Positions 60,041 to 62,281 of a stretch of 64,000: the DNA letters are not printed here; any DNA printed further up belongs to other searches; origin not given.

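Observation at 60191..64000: Candidate defence island: AAA-NTPase::Ser/Thr-kinase fusion next to an EcoRV-like R-M pair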

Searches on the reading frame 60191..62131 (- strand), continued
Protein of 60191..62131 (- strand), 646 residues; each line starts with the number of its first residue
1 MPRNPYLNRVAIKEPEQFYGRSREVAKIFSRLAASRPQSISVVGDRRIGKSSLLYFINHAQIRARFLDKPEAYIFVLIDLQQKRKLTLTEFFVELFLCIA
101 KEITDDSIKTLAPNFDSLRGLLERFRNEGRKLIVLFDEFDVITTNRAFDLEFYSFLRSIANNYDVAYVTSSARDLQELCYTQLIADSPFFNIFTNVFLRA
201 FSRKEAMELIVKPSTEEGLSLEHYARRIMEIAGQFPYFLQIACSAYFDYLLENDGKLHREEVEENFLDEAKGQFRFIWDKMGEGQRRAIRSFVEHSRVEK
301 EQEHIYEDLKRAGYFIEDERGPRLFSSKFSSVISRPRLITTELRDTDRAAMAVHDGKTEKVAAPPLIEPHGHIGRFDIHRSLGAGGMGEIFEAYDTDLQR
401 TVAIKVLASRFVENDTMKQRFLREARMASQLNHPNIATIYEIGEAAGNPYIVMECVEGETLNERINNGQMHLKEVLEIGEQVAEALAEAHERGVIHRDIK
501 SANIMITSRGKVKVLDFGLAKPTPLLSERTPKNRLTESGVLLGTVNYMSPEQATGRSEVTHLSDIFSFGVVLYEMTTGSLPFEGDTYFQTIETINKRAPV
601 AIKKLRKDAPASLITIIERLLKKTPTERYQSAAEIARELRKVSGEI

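Call 13: find_related_loci(query=window:60191-62131:-, collection=genome_contigs, flank=10000)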
Query window:60191-62131:- (646 aa) in genome_contigs; peptide patterns used: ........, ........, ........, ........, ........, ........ (x = any residue, [..] = any of these).
45 stretches matched a pattern; 19 encode a relative of the query (tblastn E <= 1e-3); 19 distinct loci.
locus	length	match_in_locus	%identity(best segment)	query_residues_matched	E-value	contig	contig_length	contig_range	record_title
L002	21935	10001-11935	85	1-645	0e+0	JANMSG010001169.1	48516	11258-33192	MAG: Acidobacteriota bacterium isolate SOY_29_metabat_494 SOY_29_k141_4833728, whole genome shotgun sequence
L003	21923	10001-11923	82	3-643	0e+0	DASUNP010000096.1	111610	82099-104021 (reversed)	MAG TPA_asm: Blastocatellia bacterium isolate SMAG_U1603 k141_189025, whole genome shotgun sequence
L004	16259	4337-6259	81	2-642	0e+0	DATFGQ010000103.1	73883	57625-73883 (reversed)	MAG TPA_asm: Blastocatellia bacterium isolate SMAG_U8667 k141_1429334, whole genome shotgun sequence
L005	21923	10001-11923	80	2-642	0e+0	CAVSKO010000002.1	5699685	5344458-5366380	MAG: Blastocatellia bacterium isolate MFD09212.bin.1.217 genome assembly, contig: contig_268, whole genome shotgun seque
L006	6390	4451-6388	79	1-646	0e+0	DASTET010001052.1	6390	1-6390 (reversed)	MAG TPA_asm: Blastocatellia bacterium isolate SMAG_U854 k141_1165583, whole genome shotgun sequence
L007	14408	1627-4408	79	1-642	0e+0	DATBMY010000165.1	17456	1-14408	MAG TPA_asm: Blastocatellia bacterium isolate SMAG_U4010 k141_3227796, whole genome shotgun sequence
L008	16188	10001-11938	78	1-646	0e+0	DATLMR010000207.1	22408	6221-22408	MAG TPA_asm: Blastocatellia bacterium isolate SMAG_U13779 k141_1400579, whole genome shotgun sequence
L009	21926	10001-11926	78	1-642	0e+0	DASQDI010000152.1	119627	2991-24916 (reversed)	MAG TPA_asm: Blastocatellia bacterium isolate SMAG_U11723 k141_874426, whole genome shotgun sequence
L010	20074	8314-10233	76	3-642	0e+0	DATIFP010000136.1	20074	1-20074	MAG TPA_asm: Blastocatellia bacterium isolate SMAG_U16398 k141_864617, whole genome shotgun sequence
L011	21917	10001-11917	77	1-639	0e+0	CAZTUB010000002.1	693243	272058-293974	MAG TPA_asm: uncultured Clostridia bacterium isolate binchicken_co174_39 genome assembly, contig: NODE_2_length_693243_c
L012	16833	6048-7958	75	4-642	0e+0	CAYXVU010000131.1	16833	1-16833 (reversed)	MAG TPA_asm: uncultured Clostridia bacterium isolate SRP237561_co1_1 genome assembly, contig: NODE_5877_length_16833_cov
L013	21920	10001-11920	77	1-642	0e+0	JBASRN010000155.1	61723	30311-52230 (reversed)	MAG: Blastocatellia bacterium isolate MFD13521_ilm_asm_bin1 k127_148417, whole genome shotgun sequence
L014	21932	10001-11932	74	1-644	0e+0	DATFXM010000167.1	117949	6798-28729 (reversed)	MAG TPA_asm: Blastocatellia bacterium isolate SMAG_U9517 k141_2528338, whole genome shotgun sequence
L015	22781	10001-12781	77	2-644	0e+0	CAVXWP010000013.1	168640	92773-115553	MAG: Blastocatellia bacterium isolate MFD04944.bin.1.11 genome assembly, contig: contig_58121, whole genome shotgun sequ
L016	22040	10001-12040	49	3-639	0e+0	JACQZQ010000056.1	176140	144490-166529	MAG: Acidobacteria bacterium isolate NC_groundwater_1571_Pr3_B-0.1um_34_27 SR-2_scaffold_141_1730392, whole genome shotg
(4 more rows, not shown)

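Call 15: search_protein_families(library=pfam, proteins=[L001:2275-6447:+, L001:147-2108:+, L001:6485-7432:+], max_evalue=0.01)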
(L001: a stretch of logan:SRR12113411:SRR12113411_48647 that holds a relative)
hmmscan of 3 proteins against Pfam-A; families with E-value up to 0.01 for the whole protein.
L001:2275-6447:+ (1390 aa): 18 families
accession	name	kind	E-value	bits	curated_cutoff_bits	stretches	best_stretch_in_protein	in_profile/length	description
PF07494.17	Reg_prop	-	1.2e-44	145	20.4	3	231-253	1-23/24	Two component regulator propeller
PF13620.12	CarboxypepD_reg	-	5.1e-23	81.7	32.3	2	45-110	1-69/82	Carboxypeptidase regulatory-like domain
PF13715.12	CarbopepD_reg_2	-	1.1e-10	41.8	32.2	1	46-116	1-70/88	CarboxypepD_reg-like domain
PF17802.7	SpaA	-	3.3e-10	40.4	23.1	1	132-184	6-57/91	Prealbumin-like fold domain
PF17210.9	SdrD_B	-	1.1e-09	38.9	29.7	2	134-185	17-64/112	SdrD B-like domain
PF02369.22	Big_1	-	2.5e-08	34.3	34.9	2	128-187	20-80/93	Bacterial Ig-like domain (group 1)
PF01637.24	ATPase_2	-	1.8e-06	28.4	33.2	1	1027-1189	1-158/225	ATPase domain predominantly from Archaea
PF11161.13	DUF2944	-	1.9e-06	28.3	32.2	0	350-406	99-155/185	Protein of unknown function (DUF2946)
PF13173.12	AAA_14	-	1.2e-05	25.8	27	1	1049-1191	4-102/129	AAA domain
PF09430.16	EMC7_beta-sandw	-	2.1e-05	25.2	26.6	1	58-111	7-60/122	ER membrane protein complex subunit 7, beta-sandwich domain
PF13401.12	AAA_22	-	2.7e-05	24.9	27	1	1049-1193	7-129/130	AAA domain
PF24025.1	Ig_DR_A0283-like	-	7.5e-05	23.4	27.1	0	128-184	8-61/102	DR_A0283-like, Ig-like domain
PF21474.3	DNApolII_N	-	0.0004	20.5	25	0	838-848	19-29/36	DNA polymerase II, N-terminal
PF20067.5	SSL_N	-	0.0011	19.2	18.9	0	364-379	26-41/46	Strictosidine synthase-like, N-terminal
PF23193.1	NOMO_3rd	-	0.0015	19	27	0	161-188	60-87/120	NOMO third transthyretin-like domain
PF20702.3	nSTAND2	-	0.0075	16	24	0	1135-1308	105-273/279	Novel STAND NTPase 2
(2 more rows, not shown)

L001:147-2108:+ (653 aa): 1 family
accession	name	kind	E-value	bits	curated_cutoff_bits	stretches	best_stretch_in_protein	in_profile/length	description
PF01326.24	PPDK_N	-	1.4e-52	179.5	27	1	351-650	3-310/328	Pyruvate phosphate dikinase, AMP/ATP-binding domain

L001:6485-7432:+ (315 aa): 1 family
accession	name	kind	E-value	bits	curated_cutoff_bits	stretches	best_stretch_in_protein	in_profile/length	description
PF09233.17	Endonuc-EcoRV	-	7.2e-102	340.4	25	1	72-307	2-243/244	Restriction endonuclease EcoRV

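Call 37: search_solved_structures(query=L001:6485-7432:+, max_evalue=0.001, show_alignments=1)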
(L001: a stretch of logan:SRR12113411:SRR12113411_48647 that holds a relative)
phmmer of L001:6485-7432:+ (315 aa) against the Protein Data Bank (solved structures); distinct sequences matched with E-value up to 0.001: 8.
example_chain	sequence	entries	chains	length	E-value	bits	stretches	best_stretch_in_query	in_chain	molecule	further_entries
1az4_A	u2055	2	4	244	3.8e-40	141.7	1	73-303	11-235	ECORV ENDONUCLEASE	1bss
1eo3_A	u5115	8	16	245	4e-40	141.6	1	73-303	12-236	TYPE II RESTRICTION ENZYME ECORV | ENDONUCLEASE EcoR V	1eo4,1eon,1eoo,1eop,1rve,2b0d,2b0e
1az0_A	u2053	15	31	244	4e-40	141.6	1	73-303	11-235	PROTEIN (TYPE II RESTRICTION ENZYME ECORV) | ECORV ENDONUCLEASE | RESTRICTION ENDONUCLEASE ECORV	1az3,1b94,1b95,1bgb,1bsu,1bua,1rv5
1b96_A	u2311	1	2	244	1.2e-39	140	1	73-303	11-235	RESTRICTION ENDONUCLEASE ECORV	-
1suz_A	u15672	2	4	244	2.5e-39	139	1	73-303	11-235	Type II restriction enzyme EcoRV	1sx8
1stx_A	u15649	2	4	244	2.5e-39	139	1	73-303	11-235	Type II restriction enzyme EcoRV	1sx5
2ge5_A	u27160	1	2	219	3.6e-39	138.5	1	73-281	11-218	Type II restriction enzyme EcoRV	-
1b97_A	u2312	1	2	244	4e-39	138.3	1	73-303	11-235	RESTRICTION ENDONUCLEASE ECORV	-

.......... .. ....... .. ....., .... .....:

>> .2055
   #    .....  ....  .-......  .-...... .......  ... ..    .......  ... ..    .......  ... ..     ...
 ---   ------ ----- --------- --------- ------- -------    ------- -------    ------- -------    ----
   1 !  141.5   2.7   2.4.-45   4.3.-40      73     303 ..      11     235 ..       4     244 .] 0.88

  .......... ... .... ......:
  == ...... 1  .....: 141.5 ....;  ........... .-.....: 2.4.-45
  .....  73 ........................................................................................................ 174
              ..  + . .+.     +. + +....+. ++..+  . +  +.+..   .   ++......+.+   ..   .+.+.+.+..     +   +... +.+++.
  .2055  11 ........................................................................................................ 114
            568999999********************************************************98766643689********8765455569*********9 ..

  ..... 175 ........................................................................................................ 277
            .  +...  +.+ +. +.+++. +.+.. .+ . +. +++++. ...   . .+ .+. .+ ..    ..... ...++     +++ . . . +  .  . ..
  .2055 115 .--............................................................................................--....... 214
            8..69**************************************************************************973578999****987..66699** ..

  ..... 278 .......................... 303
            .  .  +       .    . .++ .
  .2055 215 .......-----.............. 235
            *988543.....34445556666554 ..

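Call 42: find_homologous_proteins(query=L001:6485-7432:+, max_evalue=0.00001)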
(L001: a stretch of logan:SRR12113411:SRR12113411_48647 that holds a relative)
Query L001:6485-7432:+ (315 aa): 4629 proteins with E <= 0.00001 among 5641 candidates; the best 120 are listed.
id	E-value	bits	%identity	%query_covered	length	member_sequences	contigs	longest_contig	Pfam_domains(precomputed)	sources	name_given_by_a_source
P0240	1.1e-209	713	100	100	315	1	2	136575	PF09233.19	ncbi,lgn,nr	ncbi:MAG: EcoRV family type II restriction endonuclease [Acidobacteria bacterium]|nr:EcoRV family ty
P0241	2.0e-144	499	83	84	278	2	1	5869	PF09233.19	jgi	jgi:hypothetical protein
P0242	6.5e-131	455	73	85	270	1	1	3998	PF09233.19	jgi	jgi:Restriction endonuclease EcoRV.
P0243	3.7e-130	452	75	82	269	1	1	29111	PF09233.19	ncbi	ncbi:MAG: type II restriction endonuclease [Acidobacteriota bacterium]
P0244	5.3e-130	452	72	85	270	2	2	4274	PF09233.19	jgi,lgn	jgi:hypothetical protein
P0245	8.1e-129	448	72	85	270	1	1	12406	PF09233.19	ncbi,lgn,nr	ncbi:MAG TPA: type II restriction endonuclease [Blastocatellia bacterium]|nr:type II restriction end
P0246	6.4e-128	445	73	85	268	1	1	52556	PF09233.19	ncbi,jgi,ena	-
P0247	6.7e-127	441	73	83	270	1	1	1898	PF09233.19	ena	-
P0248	3.5e-126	439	72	82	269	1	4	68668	PF09233.19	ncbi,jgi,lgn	jgi:hypothetical protein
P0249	5.3e-125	435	73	83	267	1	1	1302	PF09233.19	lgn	-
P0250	8.4e-124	431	70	84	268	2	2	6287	PF09233.19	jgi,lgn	jgi:hypothetical protein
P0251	3.8e-123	429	72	83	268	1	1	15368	PF09233.19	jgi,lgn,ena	-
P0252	8.9e-123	428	72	82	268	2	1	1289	PF09233.19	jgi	-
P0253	2.1e-122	427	69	85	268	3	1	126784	PF09233.19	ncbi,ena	-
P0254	2.8e-122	426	71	82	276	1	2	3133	PF09233.19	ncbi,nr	ncbi:MAG: EcoRV family type II restriction endonuclease [Armatimonadota bacterium]|nr:EcoRV family t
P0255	4.8e-122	425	71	84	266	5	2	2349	PF09233.19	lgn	-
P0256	5.2e-122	425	71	84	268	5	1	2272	PF09233.19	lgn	-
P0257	1.2e-121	424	70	84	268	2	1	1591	PF09233.19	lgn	-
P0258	1.7e-121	424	71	82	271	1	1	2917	PF09233.19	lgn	-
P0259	2.0e-121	423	70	84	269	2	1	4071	PF09233.19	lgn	-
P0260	2.1e-121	423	73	81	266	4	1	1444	PF09233.19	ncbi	-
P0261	3.5e-121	423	69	84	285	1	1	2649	PF09233.19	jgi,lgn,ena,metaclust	metaclust:\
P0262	4.1e-121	422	71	84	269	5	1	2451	PF09233.19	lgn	-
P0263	6.8e-121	422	71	81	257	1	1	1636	PF09233.19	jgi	-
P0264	1.0e-119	418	70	83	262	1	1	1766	PF09233.19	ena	-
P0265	1.4e-119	417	67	85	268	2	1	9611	PF09233.19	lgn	-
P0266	1.5e-119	417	69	83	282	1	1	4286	PF09233.19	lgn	-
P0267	2.9e-119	416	68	86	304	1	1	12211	PF09233.19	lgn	-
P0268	3.2e-119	416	68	85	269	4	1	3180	PF09233.19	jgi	-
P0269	5.4e-119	415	68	84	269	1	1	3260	PF09233.19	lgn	-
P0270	1.7e-118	414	69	83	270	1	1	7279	PF09233.19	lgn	-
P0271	2.1e-118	414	68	82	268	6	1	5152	PF09233.19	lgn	-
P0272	2.9e-118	413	70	83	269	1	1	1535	PF09233.19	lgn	-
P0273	3.3e-118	413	70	81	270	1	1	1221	PF09233.19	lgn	-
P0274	3.9e-118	413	69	83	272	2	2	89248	PF09233.19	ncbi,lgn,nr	ncbi:MAG: EcoRV family type II restriction endonuclease [Acidobacteria bacterium]|nr:EcoRV family ty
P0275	5.2e-118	412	70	83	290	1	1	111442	PF09233.19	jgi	jgi:restriction endonuclease EcoRV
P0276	5.3e-118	412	69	82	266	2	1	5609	PF09233.19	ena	-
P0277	5.4e-118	412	67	85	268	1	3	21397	PF09233.19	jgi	jgi:hypothetical protein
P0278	1.8e-117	410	69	83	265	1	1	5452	PF09233.19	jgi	jgi:hypothetical protein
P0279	1.8e-117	410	69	83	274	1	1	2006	PF09233.19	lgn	-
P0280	3.0e-117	410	68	84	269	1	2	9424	PF09233.19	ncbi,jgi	jgi:hypothetical protein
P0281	5.2e-117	409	69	84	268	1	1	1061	PF09233.19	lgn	-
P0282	7.1e-117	409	67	85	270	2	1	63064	PF09233.19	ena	-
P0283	2.7e-116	407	69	84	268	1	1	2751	PF09233.19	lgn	-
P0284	3.2e-116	406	67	84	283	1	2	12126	PF09233.19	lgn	-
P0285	3.2e-116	406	68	83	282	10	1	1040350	PF09233.19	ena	-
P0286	3.4e-116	406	68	83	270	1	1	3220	PF09233.19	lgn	-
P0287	3.7e-116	406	67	82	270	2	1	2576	PF09233.19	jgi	-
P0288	4.8e-116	406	66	85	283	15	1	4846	PF09233.19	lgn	-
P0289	5.7e-116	406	68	84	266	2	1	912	PF09233.19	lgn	-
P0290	8.0e-116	405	67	84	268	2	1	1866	PF09233.19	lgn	-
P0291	1.1e-115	405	68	84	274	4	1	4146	PF09233.19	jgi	-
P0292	1.1e-115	405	68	84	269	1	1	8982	PF09233.19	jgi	jgi:hypothetical protein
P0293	1.4e-115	404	68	82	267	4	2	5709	PF09233.19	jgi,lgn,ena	-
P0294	2.1e-115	404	66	85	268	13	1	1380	PF09233.19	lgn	-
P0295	2.3e-115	404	67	85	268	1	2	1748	PF09233.19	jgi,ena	jgi:hypothetical protein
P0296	3.2e-115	403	65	84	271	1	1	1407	PF09233.19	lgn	-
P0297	6.0e-115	402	67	84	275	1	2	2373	PF09233.19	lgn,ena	-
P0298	6.7e-115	402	68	83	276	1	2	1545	PF09233.19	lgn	-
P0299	8.0e-115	402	67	84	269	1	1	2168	PF09233.19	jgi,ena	-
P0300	8.7e-115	402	67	83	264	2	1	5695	PF09233.19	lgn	-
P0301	1.6e-114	401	68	82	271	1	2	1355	PF09233.19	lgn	-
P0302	2.1e-114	400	67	82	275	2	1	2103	PF09233.19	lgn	-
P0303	2.1e-114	400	66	85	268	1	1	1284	PF09233.19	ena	-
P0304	2.8e-114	400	66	85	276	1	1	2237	PF09233.19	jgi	jgi:hypothetical protein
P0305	3.6e-114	400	66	84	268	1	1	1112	PF09233.19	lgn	-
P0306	4.0e-114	399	67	83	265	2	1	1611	PF09233.19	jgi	jgi:hypothetical protein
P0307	6.5e-114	399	68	82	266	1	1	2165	PF09233.19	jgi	jgi:hypothetical protein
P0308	9.4e-114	398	67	83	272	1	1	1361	PF09233.19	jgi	jgi:hypothetical protein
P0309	1.2e-113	398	68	81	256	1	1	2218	PF09233.19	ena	-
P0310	1.6e-113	398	67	84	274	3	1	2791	PF09233.19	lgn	-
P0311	1.8e-113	397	66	83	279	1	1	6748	PF09233.19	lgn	-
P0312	2.8e-113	397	65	85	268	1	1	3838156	PF09233.19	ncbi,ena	-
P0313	2.9e-113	397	66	84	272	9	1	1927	PF09233.19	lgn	-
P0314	9.5e-113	395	66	84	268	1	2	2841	PF09233.19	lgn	-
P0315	1.7e-112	394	67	82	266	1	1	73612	PF09233.19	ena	-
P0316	1.8e-112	394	65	85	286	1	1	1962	PF09233.19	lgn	-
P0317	2.5e-112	394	66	84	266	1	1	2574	PF09233.19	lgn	-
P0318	2.6e-112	394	67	82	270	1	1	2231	PF09233.19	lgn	-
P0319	3.0e-112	393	66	84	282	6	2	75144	PF09233.19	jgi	jgi:hypothetical protein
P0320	4.2e-112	393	64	85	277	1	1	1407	PF09233.19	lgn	-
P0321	5.9e-112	392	65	84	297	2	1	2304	PF09233.19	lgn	-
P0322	6.2e-112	392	66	83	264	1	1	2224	PF09233.19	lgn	-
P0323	9.4e-112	392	64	86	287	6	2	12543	PF09233.19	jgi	jgi:hypothetical protein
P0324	1.3e-111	391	66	83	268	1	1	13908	PF09233.19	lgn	-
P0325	1.9e-111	391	64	84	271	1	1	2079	PF09233.19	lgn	-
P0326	8.0e-111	389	65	83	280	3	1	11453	PF09233.19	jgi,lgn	jgi:hypothetical protein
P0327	8.3e-111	389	64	83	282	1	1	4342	PF09233.19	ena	-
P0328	1.0e-110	388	64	85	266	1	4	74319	PF09233.19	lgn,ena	-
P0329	4.2e-110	386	68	82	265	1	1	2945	PF09233.19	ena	-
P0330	4.2e-110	386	68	76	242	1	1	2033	PF09233.19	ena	-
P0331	8.1e-110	385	65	82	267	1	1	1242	PF09233.19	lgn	-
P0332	9.2e-110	385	63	82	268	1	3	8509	PF09233.19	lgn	-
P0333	1.2e-109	385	63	84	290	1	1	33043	PF09233.19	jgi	jgi:hypothetical protein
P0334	1.2e-109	385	63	85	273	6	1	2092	PF09233.19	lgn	-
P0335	1.4e-109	385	64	84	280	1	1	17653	PF09233.19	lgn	-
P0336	3.1e-109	383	65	81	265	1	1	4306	PF09233.19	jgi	jgi:hypothetical protein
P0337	3.3e-109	383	68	79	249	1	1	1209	PF09233.19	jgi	jgi:hypothetical protein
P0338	3.9e-109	383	64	82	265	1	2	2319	PF09233.19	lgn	-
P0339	7.5e-109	382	63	83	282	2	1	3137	PF09233.19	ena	-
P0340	9.8e-108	378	63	82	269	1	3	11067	PF09233.19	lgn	-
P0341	2.0e-107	377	61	84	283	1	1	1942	PF09233.19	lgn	-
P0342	2.1e-107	377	63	81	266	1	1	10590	PF09233.19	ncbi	-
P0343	3.1e-107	377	61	83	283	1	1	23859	PF09233.19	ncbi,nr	ncbi:MAG: restriction endonuclease [Armatimonadetes bacterium]|nr:restriction endonuclease [Armatimo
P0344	4.3e-107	376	63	84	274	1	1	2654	PF09233.19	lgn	-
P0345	6.6e-107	376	60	85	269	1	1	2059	PF09233.19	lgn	-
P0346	9.9e-107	375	63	83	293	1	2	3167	PF09233.19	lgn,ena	-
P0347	1.1e-106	375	61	85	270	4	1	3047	PF09233.19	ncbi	-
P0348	1.0e-105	372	64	81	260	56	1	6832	PF09233.19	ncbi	-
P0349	5.9e-105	369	62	81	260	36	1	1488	PF09233.19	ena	-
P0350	6.2e-105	369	64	81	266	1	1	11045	PF09233.19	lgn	-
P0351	6.3e-105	369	59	83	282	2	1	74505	PF09233.19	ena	-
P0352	6.3e-105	369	67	76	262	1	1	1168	PF09233.19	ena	-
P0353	9.0e-105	369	63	81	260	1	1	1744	PF09233.19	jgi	jgi:hypothetical protein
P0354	1.1e-104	369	65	80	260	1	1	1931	PF09233.19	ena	-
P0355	1.2e-104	368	69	74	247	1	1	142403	PF09233.19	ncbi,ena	-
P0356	1.3e-104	368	62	81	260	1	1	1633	PF09233.19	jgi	-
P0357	1.5e-104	368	63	81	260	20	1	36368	PF09233.19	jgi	-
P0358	2.0e-104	368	63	83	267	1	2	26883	PF09233.19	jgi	-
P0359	3.0e-104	367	62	81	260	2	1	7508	PF09233.19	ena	-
